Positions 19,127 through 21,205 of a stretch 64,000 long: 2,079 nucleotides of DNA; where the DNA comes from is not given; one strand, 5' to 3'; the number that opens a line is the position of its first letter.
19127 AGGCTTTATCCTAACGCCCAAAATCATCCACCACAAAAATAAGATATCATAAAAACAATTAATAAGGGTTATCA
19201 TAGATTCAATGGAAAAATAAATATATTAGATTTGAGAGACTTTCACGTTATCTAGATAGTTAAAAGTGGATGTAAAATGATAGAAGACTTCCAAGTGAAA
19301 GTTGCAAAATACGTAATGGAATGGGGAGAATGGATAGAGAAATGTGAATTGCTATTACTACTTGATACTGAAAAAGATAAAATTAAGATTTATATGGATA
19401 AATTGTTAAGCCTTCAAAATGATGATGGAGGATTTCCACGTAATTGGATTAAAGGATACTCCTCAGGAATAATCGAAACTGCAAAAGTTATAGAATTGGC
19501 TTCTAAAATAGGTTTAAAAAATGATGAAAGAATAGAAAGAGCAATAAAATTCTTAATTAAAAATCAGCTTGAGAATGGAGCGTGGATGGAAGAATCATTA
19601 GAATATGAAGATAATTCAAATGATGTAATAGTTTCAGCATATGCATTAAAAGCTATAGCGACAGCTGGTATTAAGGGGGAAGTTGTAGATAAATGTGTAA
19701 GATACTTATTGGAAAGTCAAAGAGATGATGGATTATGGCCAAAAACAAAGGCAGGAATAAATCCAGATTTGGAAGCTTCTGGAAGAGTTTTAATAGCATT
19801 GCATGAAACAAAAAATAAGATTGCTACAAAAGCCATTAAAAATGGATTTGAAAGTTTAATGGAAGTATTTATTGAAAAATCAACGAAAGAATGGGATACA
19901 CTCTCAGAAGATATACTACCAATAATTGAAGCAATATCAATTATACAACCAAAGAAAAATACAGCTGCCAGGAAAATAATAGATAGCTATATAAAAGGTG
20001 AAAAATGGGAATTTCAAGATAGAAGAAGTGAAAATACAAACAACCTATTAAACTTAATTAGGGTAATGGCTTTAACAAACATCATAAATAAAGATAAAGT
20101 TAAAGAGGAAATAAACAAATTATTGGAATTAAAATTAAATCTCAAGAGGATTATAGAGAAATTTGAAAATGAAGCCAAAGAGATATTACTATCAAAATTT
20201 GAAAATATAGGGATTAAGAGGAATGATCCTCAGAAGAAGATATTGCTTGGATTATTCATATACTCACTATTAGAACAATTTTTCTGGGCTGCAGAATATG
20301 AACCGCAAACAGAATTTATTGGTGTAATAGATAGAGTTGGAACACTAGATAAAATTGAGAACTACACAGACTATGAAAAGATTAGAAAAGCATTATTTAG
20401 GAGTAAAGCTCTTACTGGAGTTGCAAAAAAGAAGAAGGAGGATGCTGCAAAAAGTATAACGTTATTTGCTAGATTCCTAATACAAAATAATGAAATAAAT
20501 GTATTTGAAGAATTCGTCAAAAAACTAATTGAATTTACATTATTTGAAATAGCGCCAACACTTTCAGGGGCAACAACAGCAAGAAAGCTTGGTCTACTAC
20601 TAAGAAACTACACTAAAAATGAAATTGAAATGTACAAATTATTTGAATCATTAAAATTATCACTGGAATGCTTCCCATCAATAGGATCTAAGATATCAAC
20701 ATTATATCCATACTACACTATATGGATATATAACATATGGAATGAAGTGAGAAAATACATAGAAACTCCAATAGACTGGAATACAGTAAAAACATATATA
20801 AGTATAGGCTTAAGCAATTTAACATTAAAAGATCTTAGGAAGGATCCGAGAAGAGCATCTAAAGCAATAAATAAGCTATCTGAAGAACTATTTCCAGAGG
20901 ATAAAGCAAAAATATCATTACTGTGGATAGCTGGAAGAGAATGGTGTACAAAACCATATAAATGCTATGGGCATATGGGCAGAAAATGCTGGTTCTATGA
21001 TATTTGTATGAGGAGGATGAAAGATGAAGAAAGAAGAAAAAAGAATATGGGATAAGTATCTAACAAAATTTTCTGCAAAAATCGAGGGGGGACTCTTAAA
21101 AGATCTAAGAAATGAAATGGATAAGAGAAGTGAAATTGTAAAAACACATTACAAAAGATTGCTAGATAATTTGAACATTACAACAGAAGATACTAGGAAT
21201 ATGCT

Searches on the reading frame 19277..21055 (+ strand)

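Call 74: search_protein_families(library=pfam, proteins=[window:19277-21055:+], max_evalue=0.0001)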
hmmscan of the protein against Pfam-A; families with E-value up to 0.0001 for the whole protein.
window:19277-21055:+ (592 aa): 2 families
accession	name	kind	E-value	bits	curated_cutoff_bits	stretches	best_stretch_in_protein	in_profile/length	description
PF13243.12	SQHop_cyclase_C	-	9.4e-08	31.9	26.1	1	33-157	158-287/319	Squalene-hopene cyclase C-terminal domain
PF13249.12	SQHop_cyclase_N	-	4.8e-06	26.4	26.2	0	40-132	5-89/291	Squalene-hopene cyclase N-terminal domain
